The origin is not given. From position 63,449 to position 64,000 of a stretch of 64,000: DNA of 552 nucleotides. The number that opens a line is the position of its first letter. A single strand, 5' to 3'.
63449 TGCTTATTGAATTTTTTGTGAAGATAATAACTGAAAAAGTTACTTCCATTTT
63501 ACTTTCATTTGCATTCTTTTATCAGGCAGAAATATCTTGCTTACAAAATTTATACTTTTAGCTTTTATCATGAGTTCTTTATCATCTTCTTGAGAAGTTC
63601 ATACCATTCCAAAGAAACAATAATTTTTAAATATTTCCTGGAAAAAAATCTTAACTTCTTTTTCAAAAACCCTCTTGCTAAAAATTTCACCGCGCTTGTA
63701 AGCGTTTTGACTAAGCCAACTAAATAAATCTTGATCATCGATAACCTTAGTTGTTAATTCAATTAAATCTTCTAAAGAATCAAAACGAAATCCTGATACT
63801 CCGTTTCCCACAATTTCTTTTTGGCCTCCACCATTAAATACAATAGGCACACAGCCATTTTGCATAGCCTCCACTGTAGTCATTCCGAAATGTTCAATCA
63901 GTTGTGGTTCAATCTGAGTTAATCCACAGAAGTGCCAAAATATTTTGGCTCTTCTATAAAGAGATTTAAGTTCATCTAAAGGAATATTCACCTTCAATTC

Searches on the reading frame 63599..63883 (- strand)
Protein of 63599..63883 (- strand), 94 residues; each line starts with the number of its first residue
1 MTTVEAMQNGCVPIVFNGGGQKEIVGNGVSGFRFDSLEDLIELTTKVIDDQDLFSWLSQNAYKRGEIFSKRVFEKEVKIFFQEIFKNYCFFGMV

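Call 78: search_protein_families(library=pfam, proteins=[window:63599-63883:-], max_evalue=0.00001)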
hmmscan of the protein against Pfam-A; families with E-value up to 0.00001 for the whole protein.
window:63599-63883:- (94 aa): 1 family
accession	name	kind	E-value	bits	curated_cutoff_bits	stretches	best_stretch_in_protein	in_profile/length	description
PF00534.26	Glycos_transf_1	-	1.5e-08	34.8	26.4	1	1-64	107-172/172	Glycosyl transferases group 1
